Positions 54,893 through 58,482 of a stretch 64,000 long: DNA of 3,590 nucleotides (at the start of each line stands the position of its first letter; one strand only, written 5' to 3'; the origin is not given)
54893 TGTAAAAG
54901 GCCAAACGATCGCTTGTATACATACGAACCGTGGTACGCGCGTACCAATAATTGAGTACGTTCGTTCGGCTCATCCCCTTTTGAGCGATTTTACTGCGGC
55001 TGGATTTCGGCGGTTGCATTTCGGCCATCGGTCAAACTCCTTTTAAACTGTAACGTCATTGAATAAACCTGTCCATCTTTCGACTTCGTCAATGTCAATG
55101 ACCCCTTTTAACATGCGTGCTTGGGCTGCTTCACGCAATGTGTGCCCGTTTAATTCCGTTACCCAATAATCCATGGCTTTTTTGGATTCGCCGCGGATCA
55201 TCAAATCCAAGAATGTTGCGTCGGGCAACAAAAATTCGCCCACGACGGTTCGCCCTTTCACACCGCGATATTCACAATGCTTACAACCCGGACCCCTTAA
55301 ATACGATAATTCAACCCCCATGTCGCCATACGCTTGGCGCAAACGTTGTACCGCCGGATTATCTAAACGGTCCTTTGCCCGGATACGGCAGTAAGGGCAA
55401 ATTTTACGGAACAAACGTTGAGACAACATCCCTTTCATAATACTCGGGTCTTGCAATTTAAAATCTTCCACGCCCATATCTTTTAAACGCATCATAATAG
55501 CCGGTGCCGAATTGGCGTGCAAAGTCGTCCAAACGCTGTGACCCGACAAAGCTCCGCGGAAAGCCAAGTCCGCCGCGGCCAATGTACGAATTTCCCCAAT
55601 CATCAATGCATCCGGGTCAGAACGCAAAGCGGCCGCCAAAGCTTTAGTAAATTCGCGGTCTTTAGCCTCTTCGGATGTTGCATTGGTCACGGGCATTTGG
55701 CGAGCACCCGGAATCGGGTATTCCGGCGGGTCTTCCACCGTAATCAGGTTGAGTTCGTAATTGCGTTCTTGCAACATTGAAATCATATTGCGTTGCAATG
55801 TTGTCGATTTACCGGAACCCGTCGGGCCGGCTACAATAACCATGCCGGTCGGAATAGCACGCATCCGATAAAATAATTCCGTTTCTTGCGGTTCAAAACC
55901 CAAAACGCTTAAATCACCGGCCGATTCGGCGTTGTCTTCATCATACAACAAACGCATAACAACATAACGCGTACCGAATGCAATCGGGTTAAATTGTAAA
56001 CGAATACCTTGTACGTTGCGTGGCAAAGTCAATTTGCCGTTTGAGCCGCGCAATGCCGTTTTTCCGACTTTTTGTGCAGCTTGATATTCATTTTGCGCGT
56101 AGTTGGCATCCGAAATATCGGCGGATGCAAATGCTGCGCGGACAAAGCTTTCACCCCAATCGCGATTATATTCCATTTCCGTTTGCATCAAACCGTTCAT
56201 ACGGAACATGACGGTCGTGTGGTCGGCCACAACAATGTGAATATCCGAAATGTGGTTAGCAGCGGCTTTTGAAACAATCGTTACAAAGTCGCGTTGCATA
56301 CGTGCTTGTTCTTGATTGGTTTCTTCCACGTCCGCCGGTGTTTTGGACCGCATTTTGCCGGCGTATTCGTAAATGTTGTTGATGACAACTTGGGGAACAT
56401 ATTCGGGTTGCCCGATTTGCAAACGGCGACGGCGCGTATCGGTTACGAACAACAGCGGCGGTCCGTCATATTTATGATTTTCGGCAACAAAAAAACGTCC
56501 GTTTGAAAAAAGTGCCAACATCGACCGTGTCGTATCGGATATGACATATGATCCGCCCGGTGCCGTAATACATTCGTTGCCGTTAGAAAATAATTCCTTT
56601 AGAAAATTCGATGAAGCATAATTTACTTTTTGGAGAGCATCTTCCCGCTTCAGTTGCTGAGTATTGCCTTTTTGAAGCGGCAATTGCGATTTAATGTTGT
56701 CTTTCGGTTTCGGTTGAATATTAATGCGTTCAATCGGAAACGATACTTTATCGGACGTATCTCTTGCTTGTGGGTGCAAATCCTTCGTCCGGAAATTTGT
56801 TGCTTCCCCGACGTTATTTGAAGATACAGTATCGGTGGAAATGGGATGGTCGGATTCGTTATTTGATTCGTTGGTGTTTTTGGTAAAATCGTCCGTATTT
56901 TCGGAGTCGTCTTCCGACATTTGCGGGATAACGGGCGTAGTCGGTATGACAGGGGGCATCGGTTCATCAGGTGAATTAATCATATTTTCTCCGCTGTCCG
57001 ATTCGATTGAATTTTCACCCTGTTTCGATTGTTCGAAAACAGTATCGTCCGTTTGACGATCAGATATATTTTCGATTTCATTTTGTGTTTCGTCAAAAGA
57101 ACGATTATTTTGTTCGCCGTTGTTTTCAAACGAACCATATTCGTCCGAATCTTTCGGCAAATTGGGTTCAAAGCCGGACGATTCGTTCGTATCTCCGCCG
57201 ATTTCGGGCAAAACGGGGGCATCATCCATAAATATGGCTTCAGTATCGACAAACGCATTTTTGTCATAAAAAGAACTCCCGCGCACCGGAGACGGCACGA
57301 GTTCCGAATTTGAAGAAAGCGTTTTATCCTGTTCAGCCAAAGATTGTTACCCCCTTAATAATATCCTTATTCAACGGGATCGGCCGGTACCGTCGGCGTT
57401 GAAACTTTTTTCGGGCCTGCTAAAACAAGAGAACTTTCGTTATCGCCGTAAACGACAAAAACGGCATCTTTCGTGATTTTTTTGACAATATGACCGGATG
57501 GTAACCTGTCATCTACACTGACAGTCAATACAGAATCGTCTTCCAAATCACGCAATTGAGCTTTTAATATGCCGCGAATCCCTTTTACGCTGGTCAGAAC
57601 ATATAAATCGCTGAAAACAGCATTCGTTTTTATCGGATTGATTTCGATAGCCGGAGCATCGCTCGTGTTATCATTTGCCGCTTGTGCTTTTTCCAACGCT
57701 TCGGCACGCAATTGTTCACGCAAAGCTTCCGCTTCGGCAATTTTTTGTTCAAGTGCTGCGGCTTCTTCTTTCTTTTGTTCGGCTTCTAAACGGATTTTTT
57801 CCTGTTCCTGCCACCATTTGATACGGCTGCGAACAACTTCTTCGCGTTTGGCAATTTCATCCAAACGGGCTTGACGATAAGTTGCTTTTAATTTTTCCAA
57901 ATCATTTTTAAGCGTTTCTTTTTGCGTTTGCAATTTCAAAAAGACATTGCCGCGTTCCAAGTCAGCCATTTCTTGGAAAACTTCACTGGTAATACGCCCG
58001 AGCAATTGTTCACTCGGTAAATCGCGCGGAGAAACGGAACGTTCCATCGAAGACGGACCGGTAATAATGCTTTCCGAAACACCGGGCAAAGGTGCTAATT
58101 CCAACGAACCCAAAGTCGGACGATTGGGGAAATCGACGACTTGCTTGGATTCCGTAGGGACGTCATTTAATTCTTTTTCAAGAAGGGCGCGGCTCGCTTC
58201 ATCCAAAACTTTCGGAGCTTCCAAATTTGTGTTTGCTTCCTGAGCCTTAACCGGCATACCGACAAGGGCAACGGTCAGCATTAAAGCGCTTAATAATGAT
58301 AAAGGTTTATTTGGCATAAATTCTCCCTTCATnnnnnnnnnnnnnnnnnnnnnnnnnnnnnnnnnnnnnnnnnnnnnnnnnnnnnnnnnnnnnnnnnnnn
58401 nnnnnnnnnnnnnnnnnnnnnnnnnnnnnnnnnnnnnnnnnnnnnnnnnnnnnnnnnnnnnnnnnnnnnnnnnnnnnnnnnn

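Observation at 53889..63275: Complete R64/PAPI-1-style type IVb pilus biogenesis operon with no pilin, peptidase or adhesin genes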

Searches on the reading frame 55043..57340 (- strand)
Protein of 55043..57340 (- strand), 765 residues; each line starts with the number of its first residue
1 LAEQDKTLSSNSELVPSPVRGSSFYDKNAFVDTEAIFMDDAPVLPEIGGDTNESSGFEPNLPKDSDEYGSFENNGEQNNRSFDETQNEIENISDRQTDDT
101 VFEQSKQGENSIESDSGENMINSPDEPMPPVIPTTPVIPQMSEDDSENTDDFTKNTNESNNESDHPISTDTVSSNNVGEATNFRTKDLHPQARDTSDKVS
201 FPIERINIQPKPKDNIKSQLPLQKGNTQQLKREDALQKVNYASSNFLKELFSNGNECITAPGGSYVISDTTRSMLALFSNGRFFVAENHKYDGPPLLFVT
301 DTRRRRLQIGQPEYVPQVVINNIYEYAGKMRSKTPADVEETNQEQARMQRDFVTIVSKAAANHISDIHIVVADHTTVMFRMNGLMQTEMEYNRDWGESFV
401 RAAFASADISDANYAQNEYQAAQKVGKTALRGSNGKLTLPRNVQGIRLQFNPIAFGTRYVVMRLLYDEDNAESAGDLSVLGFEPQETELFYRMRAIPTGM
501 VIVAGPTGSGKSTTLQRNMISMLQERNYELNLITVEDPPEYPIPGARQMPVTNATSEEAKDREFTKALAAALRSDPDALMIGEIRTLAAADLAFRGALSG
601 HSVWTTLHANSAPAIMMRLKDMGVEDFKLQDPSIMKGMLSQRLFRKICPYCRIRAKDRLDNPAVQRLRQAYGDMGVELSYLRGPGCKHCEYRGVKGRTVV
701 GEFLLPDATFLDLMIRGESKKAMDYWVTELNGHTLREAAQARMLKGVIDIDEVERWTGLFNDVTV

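Call 3: search_protein_families(library=pfam, proteins=[window:55043-57340:-], max_evalue=0.01)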
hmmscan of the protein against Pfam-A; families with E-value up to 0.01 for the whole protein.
window:55043-57340:- (765 aa): 4 families
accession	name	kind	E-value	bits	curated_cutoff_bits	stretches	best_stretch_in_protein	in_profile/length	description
PF00437.27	T2SSE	-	1.9e-67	228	24.9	1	343-755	3-370/370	Type II/IV secretion system protein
PF13401.12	AAA_22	-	0.0041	17.9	27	0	499-576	6-62/130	AAA domain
PF25199.1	nSTAND_NTPase5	-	0.0052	17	34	0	499-530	42-73/145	Novel STAND NTPase 5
PF01580.24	FtsK_SpoIIIE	-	0.0095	15.8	24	0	497-524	39-65/221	FtsK/SpoIIIE family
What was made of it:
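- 55043..57340 (-): Gene 6: GspE/PilB-class assembly ATPase (PilQ-like) with a tetracysteine motif and an acidic N-terminal extension of about 340 aa whose length varies between species. T2SSE, 228 bits (call 3).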

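Call 19: search_protein_families(library=ncbifam, proteins=[window:55043-57340:-], max_evalue=0.01)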
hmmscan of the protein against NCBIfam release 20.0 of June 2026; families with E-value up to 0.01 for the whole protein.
window:55043-57340:- (765 aa): 17 families
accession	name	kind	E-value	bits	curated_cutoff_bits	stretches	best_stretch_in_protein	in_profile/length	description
TIGR02533.1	type_II_gspE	equivalog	2.2e-68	231.1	630.25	1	337-757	98-486/486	type II secretion system ATPase GspE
TIGR02538.1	type_IV_pilB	equivalog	6e-62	210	675.65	1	334-757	167-562/564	type IV-A pilus assembly ATPase PilB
NF007755.0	PRK10436.1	equivalog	8e-55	186.3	617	1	332-759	68-461/465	type II secretion system protein GspE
NF053534.1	T4PilAsmATPsTfpB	equivalog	2.1e-54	184.9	850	1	363-755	216-580/584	type IV pilus assembly ATPase TfpB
NF041000.1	ATPase_ComGA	equivalog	1.2e-40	139.2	300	1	355-644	3-265/267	competence type IV pilus ATPase ComGA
TIGR01420.1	pilT_fam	subfamily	7e-31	107.7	319.1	1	490-646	114-270/343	PilT/PilU family type 4a pilus ATPase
TIGR02525.1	plasmid_TraJ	equivalog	1e-17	64.2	368.3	1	487-623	139-273/372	plasmid transfer ATPase TraJ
NF058587.1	archaellum_moto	equivalog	3.3e-17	62.4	550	1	501-620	278-394/527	archaellum flagellar ATPase motor FlaI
TIGR02788.1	VirB11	equivalog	3e-13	49.5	249.95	1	491-624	137-267/308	P-type DNA transfer ATPase VirB11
TIGR02524.1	dot_icm_DotB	equivalog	4.9e-13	49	463.3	1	498-619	134-256/358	Dot/Icm type IV secretion system ATPase DotB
TIGR02782.1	TrbB_P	equivalog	7.6e-11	41.8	304.55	1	501-622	139-255/303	P-type conjugative transfer ATPase TrbB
TIGR03819.1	heli_sec_ATPase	hypoth_equivalog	1.2e-10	41.1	373.15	1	445-623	125-301/340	TadA family conjugal transfer-associated ATPase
NF010469.0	PRK13894.1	subfamily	4.4e-09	36.1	508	1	501-622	152-267/320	conjugal transfer ATPase TrbB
NF053672.1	bindosome_BasE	exception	4.5e-09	35.6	1000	1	502-630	274-399/512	bindosome assembly system ATPase subunit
NF010407.0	PRK13833.1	subfamily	1.1e-08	34.9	499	1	501-625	147-265/323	conjugal transfer protein TrbB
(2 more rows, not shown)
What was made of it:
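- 55043..57340 (-): GspE 231 bits and PilB 210 bits, both far below their equivalog cut-offs (call 19).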

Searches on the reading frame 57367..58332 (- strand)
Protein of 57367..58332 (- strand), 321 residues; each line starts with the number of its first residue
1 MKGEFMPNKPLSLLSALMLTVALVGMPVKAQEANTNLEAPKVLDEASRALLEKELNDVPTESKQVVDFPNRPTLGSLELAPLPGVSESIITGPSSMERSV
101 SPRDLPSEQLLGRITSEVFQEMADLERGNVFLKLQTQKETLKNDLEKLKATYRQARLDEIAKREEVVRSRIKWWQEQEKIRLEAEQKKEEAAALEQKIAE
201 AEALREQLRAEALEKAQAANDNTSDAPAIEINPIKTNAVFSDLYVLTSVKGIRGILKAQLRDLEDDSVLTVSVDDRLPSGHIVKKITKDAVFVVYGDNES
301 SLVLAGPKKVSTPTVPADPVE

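Call 3: search_protein_families(library=pfam, proteins=[window:57367-58332:-], max_evalue=0.01)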
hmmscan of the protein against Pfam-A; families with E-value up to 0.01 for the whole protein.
window:57367-58332:- (321 aa): 0 families

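Call 19: search_protein_families(library=ncbifam, proteins=[window:57367-58332:-], max_evalue=0.01)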
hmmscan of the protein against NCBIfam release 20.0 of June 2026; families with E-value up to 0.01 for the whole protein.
window:57367-58332:- (321 aa): 1 family
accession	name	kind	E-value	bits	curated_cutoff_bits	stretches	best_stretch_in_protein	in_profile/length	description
TIGR03021.1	pilP_fam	equivalog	4.7e-06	27.6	34.65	1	186-292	9-117/119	type IV pilus biogenesis protein PilP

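Call 67: search_protein_families(library=ncbifam, alignment_id=A5, max_evalue=0.1)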
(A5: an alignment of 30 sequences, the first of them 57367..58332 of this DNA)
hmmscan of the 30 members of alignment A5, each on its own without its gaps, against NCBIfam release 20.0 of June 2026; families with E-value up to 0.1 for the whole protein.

A. member 1, window:57367-58332:- (321 aa): 4 families
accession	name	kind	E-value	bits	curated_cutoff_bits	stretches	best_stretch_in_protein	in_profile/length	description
TIGR03021.1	pilP_fam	equivalog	4.7e-06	27.6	34.65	1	186-292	9-117/119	type IV pilus biogenesis protein PilP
NF041035.1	Rad50_Halo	equivalog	0.016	13.6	1000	1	133-245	292-405/883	DNA double-strand break repair ATPase Rad50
TIGR01544.1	HAD-SF-IE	hypoth_equivalog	0.018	14.1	256.95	1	129-202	55-125/283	HAD-IE family hydrolase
NF009366.0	PRK12723.1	equivalog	0.057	12.5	585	1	175-294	66-179/388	flagellar biosynthesis regulator FlhF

B. families by the number of members that match (of 30 scanned): 35 families (the first 25 are shown)
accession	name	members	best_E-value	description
TIGR03021.1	pilP_fam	25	2.1e-09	type IV pilus biogenesis protein PilP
TIGR01544.1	HAD-SF-IE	7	0.00055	HAD-IE family hydrolase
NF038305.1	HpsJ_fam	6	0.0023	HpsJ family protein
NF043079.1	MMSYN1_0167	6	0.0055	oligopeptide ABC transporter ATP-binding protein OppD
TIGR02168.1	SMC_prok_B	6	0.0074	chromosome segregation protein SMC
NF041035.1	Rad50_Halo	5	0.016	DNA double-strand break repair ATPase Rad50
TIGR02500.1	type_III_yscD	4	0.00022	type III secretion system inner membrane ring subunit SctD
NF009344.0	PRK12705.1-1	4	0.0023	hypothetical protein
NF045487.1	ASRP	4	0.0044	archaea-specific SMC-related protein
TIGR02794.1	tolA_full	3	0.0087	cell envelope integrity protein TolA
NF050014.1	HpsJ_like_B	2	5.7e-05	hormogonium polysaccharide biosynthesis protein HpsJ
NF045780.1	TrlF_fam_ATP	2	0.00022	TrlF family AAA-like ATPase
NF041515.1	GspC_delta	2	0.0017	type II secretion system protein GspC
TIGR01069.2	mutS2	2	0.012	endonuclease MutS2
TIGR02169.1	SMC_prok_A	2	0.03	chromosome segregation protein SMC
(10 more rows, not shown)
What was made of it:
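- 57367..58332 (-): Gene 5: PilP-like periplasmic coiled-coil protein. 25 of 30 orthologs hit it, best 2.1e-9 (calls 19, 67).
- Checked: The window copy scores 27.6 bits against a 34.65 cut-off, and 25 of 30 orthologs hit TIGR03021 at E<=0.1, best 2e-9 (calls 19, 67).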
